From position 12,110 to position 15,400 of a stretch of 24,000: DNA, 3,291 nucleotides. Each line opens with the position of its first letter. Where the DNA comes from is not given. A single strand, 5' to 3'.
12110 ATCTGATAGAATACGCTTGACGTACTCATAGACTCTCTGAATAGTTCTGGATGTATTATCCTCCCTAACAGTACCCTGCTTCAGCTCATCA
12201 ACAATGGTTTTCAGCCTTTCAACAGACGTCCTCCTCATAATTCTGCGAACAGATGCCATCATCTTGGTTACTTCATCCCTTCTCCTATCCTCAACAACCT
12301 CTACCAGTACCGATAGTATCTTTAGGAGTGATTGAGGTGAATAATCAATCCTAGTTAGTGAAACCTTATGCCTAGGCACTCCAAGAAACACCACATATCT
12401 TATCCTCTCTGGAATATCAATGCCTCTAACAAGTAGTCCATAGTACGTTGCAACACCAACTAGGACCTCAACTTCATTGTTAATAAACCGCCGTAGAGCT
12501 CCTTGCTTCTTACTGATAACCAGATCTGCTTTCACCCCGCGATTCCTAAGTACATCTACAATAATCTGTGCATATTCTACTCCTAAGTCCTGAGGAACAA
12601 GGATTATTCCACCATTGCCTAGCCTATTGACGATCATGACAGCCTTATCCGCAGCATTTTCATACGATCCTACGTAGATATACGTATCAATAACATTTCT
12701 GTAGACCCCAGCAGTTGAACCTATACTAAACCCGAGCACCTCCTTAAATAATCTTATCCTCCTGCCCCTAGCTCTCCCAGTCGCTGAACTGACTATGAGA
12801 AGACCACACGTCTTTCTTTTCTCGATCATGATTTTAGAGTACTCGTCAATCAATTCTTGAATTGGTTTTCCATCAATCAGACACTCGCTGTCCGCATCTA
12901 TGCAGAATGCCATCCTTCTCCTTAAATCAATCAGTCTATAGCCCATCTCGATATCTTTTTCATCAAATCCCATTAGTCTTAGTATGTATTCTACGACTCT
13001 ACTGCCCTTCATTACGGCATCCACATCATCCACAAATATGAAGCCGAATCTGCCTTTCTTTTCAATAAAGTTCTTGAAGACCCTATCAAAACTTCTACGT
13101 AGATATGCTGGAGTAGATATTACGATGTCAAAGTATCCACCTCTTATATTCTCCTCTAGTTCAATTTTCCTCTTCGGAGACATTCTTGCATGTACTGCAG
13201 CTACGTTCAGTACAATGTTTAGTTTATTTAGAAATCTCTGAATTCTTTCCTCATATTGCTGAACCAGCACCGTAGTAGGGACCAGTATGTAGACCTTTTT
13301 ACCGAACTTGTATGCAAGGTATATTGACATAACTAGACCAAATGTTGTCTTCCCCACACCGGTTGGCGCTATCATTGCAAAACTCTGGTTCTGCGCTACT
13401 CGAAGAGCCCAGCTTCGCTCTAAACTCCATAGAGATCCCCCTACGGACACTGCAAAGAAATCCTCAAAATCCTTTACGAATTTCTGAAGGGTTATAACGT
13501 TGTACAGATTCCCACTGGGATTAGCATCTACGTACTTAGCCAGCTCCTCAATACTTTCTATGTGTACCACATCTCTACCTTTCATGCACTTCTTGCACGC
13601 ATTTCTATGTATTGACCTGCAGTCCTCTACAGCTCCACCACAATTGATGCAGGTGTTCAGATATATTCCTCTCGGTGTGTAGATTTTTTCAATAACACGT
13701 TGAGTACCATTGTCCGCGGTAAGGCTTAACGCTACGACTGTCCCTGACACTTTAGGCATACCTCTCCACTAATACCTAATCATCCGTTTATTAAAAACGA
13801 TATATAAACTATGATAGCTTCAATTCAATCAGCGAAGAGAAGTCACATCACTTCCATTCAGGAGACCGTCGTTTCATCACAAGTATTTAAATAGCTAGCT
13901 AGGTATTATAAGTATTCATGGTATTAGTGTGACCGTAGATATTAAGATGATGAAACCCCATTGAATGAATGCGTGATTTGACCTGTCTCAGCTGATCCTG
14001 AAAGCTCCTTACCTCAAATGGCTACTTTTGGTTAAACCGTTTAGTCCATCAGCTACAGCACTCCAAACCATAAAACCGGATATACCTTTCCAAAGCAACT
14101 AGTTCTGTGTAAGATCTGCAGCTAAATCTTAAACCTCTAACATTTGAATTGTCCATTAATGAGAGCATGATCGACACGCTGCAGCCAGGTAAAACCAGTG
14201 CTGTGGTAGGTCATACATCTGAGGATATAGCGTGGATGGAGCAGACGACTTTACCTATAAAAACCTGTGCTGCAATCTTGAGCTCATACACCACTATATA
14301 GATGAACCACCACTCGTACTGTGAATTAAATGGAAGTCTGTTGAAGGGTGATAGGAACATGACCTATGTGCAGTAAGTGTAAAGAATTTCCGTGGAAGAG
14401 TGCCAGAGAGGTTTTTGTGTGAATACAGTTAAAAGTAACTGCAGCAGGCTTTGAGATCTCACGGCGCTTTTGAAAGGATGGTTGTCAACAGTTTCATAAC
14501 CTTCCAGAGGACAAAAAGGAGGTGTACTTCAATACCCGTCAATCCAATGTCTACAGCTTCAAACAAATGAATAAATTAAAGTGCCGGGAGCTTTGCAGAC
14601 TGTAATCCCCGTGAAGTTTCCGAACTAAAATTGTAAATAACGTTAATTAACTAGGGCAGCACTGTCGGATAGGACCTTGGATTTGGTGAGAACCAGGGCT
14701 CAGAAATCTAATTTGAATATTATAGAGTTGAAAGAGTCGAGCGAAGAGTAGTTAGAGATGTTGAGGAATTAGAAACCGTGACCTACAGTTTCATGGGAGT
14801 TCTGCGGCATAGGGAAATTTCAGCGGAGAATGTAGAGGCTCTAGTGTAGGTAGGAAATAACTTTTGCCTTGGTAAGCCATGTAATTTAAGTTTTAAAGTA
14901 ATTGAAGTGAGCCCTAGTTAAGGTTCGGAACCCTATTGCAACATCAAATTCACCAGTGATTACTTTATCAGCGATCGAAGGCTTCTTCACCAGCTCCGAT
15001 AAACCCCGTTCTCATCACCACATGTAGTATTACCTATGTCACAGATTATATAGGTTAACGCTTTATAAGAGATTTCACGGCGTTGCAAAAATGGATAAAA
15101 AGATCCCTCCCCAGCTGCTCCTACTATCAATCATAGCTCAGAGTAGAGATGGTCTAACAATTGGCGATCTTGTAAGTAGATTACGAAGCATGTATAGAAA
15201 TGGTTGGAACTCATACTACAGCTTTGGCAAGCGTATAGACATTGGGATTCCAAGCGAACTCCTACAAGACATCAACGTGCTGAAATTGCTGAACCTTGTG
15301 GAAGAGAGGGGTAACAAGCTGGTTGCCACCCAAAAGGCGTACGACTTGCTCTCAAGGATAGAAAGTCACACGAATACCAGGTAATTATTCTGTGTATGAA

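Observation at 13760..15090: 1.33-kb ORF-free island beside reverse gyrase with an unexplained ~960-nt core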

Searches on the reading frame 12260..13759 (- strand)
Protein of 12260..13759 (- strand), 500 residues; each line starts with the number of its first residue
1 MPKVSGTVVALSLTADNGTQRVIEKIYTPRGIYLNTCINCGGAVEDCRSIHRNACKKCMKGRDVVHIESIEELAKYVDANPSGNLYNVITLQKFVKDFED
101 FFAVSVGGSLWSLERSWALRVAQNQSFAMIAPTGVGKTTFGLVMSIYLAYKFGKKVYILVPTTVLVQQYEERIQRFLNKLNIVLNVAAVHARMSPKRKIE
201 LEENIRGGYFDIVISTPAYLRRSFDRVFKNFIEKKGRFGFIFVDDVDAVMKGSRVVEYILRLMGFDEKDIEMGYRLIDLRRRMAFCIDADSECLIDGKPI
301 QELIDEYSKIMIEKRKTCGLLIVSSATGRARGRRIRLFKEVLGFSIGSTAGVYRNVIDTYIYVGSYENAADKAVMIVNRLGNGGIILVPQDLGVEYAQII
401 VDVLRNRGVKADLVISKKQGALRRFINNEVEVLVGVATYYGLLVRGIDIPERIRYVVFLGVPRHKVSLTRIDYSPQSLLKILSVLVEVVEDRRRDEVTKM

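Call 7: find_related_loci(query=window:12560-13759:-, collection=genome_contigs, flank=6000)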
Query window:12560-13759:- (400 aa) in genome_contigs; peptide patterns used: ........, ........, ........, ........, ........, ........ (x = any residue, [..] = any of these).
214 stretches matched a pattern; 2 encode a relative of the query (tblastn E <= 1e-3); 2 distinct loci.
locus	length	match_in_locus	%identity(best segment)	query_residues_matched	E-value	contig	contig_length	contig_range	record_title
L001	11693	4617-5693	41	31-398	1e-87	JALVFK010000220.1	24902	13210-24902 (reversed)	MAG: Desulfurococcales archaeon isolate A1_maxbin2_scaf2bin.023 A1_NODE_519_length_24902_cov_48.942523, whole genome sho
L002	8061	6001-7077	41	31-398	7e-87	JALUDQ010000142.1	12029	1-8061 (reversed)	MAG: Desulfurococcales archaeon isolate S143_maxbin2_scaf2bin.293_VB S143_NODE_3311_length_12029_cov_5.279617, whole gen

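Call 10: find_homologous_proteins(query=window:12260-13759:-, max_evalue=1e-30)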
Query window:12260-13759:- (500 aa): 21 proteins with E <= 1e-30 among 8000 candidates.
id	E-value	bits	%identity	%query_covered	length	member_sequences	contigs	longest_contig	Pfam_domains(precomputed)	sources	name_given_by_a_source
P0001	3.9e-132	459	47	88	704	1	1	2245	PF00270.36,PF00271.38,PF04851.22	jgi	-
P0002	6.9e-105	370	41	93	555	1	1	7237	PF00270.36,PF17915.8,PF00271.38,PF04851.22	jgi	-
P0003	1.1e-100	356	40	93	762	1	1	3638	PF00270.36,PF17915.8,PF00271.38,PF04851.22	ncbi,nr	ncbi:MAG: reverse gyrase, partial [Desulfurococcales archaeon]|nr:reverse gyrase [Desulfurococcales 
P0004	5.5e-99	350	40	92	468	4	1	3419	PF00270.36,PF17915.8,PF00271.38,PF04851.22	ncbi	ncbi:MAG: reverse gyrase, partial [Zestosphaera sp.]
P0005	2.2e-91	325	40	87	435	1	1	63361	PF00270.36,PF17915.8,PF00271.38,PF04851.22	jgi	-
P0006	3.2e-83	298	36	94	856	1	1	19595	PF00270.36,PF01131.26,PF17915.8,PF01751.29,PF04851.22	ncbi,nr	ncbi:MAG: reverse gyrase, partial [Candidatus Aenigmarchaeota archaeon]|nr:reverse gyrase [Candidatu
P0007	5.1e-81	291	37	96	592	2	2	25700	PF00270.36,PF04851.22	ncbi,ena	-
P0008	1.3e-80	290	36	91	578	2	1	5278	PF00270.36,PF17915.8,PF00271.38,PF04851.22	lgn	-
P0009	1.9e-80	289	36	92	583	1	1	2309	PF00270.36,PF04851.22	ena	-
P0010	2.7e-80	288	54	49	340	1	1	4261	-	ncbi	ncbi:MAG: hypothetical protein QXG81_06425, partial [Ignisphaera sp.]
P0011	2.8e-76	275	36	92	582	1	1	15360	PF00270.36,PF00271.38,PF04851.22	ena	-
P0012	5.1e-76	274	36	92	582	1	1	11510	PF00270.36,PF00271.38,PF04851.22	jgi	-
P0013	9.5e-75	270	34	93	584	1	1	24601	PF00270.36,PF00176.30,PF17915.8,PF00271.38,PF04851.22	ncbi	-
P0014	4.1e-71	258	37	82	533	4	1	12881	PF00270.36,PF00271.38,PF04851.22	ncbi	ncbi:MAG: reverse gyrase, partial [Nanopusillaceae archaeon]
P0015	1.4e-70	256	35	94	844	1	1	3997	PF00270.36,PF01131.26,PF17915.8,PF01751.29,PF04851.22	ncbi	ncbi:MAG: reverse gyrase, partial [Aquifex sp.]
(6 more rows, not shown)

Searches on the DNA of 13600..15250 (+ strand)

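Call 4: search_rna_families(source=window, start=13600, end=15250, threshold=evalue, max_evalue=10, show_alignments=4)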
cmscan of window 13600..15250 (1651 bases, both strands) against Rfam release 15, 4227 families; matches with E-value up to 10: 15.
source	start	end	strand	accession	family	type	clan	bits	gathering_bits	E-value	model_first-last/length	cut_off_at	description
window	14965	15021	-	RF00095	snoPyro_CD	Gene; snRNA; snoRNA; CD-box;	CL00132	26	45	0.0086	1-58/58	no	Pyrococcus C/D box small nucleolar RNA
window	13821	13885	-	RF00325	SNORD53_SNORD92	Gene; snRNA; snoRNA; CD-box;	CL00063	22.7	46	0.13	1-78/78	no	Small nucleolar RNA SNORD53/SNORD92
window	13827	13884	-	RF01274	sR45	Gene; snRNA; snoRNA; CD-box;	-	19.4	40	0.21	1-55/55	no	Small nucleolar RNA sR45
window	14966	15022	-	RF01133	sR3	Gene; snRNA; snoRNA; CD-box;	-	18.7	41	0.048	1-55/55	no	Small nucleolar RNA sR3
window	14966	15022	-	RF01139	sR2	Gene; snRNA; snoRNA; CD-box;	-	18.7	42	0.24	1-57/57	no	Small nucleolar RNA sR2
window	14966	15022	-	RF01136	sR28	Gene; snRNA; snoRNA; CD-box;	-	17.7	39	0.079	1-55/55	no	Small nucleolar RNA sR28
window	14966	15022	-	RF01123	sR35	Gene; snRNA; snoRNA; CD-box;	-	16.9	60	0.27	1-57/57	no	Small nucleolar RNA sR35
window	13827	13884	-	RF01123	sR35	Gene; snRNA; snoRNA; CD-box;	-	16.1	60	0.48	1-57/57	no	Small nucleolar RNA sR35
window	13851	13884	-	RF01140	sR20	Gene; snRNA; snoRNA; CD-box;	-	16.1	44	3.3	1-56/56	no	Small nucleolar RNA sR20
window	13943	13997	+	RF01140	sR20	Gene; snRNA; snoRNA; CD-box;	-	15.7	44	4.2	1-56/56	no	Small nucleolar RNA sR20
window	13827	13881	-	RF01127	sR42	Gene; snRNA; snoRNA; CD-box;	-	15.1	38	1.2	1-63/63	no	Small nucleolar RNA sR42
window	14966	15019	-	RF01126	sR41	Gene; snRNA; snoRNA; CD-box;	-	14.1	54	2.3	1-53/53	no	Small nucleolar RNA sR41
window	14273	14413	+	RF02970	EGFOA-assoc-1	Gene; sRNA;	-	14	224.5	0.48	1-250/250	no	EGFOA-assoc-1 RNA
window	13944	13996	+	RF01304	sR5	Gene; snRNA; snoRNA; CD-box;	-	13.6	40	3.9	1-53/53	no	Small nucleolar RNA sR5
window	14687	14708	+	RF03092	Ocean-VII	Gene; sRNA;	-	11.1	53.5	6.6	1-41/41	no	Ocean-VII RNA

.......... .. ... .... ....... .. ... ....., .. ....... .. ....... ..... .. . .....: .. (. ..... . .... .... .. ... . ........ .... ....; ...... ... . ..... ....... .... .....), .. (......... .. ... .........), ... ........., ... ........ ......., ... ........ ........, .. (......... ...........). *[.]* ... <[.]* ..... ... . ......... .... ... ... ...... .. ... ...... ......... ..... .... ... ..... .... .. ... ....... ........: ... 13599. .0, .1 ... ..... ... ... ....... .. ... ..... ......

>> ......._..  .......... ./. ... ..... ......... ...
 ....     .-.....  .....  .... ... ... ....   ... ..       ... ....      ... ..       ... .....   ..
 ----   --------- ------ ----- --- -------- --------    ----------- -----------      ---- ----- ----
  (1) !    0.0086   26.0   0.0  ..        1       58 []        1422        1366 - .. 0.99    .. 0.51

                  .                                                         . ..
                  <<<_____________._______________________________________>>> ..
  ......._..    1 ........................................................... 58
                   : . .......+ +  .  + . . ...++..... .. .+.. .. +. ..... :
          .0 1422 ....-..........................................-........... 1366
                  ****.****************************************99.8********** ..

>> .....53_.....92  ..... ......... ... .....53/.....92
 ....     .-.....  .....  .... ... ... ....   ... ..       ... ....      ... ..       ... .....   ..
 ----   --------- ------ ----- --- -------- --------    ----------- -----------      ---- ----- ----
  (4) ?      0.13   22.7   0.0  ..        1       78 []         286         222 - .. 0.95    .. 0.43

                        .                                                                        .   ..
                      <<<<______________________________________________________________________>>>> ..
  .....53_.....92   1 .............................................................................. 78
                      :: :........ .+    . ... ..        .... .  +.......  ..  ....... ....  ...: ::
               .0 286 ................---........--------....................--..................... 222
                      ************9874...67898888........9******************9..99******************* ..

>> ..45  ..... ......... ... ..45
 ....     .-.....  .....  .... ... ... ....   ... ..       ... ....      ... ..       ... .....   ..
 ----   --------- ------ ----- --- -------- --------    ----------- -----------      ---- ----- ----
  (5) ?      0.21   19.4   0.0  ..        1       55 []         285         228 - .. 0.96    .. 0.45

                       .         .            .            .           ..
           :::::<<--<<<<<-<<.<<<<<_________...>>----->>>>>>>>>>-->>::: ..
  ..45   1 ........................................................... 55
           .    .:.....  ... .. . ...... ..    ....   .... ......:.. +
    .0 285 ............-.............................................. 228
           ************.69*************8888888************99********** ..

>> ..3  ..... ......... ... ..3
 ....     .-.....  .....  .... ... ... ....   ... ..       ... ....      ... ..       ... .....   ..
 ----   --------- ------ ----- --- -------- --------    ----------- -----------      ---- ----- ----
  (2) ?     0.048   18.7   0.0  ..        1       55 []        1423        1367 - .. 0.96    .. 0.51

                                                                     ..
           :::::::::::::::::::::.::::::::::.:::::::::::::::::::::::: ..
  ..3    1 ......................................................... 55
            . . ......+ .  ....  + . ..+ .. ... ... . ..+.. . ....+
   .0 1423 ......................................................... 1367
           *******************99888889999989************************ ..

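Call 35: search_dna_similar(query=window:13998-14966:+, collection=phages, mode=distant, max_evalue=1)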
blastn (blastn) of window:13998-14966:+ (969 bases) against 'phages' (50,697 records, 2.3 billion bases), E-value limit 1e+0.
No match.

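Call 36: search_dna_similar(query=window:13998-14966:+, collection=plasmids, mode=distant, max_evalue=1)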
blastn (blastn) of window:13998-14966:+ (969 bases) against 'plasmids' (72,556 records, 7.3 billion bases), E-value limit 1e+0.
Records with a match: 2; places in all: 2; records where one place covers at least 80% of the query: 0.
Best place of each record, by identity: >=99% 1; 80-90% 1.
By first word of the organism name: Lactiplantibacillus 1; Nicoliella 1.
By predicted mobility (MOB-suite, as given by PLSDB): non-mobilizable 2.
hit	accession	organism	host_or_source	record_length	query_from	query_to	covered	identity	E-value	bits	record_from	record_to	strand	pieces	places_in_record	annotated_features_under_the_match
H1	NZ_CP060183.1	Lactiplantibacillus plantarum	pure culture,Kefir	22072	891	925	4%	88.6%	9e-1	43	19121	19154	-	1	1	pyocin knob domain-containing protein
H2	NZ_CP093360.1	Nicoliella spurrieriana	Tetragonula carbonaria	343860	631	653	2%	100.0%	9e-1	43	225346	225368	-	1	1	none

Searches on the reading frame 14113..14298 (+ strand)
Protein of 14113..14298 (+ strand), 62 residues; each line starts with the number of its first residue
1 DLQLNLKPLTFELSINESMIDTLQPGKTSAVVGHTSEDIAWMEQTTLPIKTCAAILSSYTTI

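Call 32: find_related_loci(query=window:14113-14298:+, collection=viral_contigs, flank=3000)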
Query seq(62 aa) (62 aa) in viral_contigs; peptide patterns used: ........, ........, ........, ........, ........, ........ (x = any residue, [..] = any of these).
8 stretches matched a pattern, but none encodes a relative of the query by tblastn (E <= 1e-3).

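Call 57: search_protein_representatives(protein=window:14113-14298:+)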
Query: 62 residues. Proteins with E-value up to 0.001 (for the whole library): 0; up to 1e-10: 0; up to 1e-30: 0. The best 0 are listed.
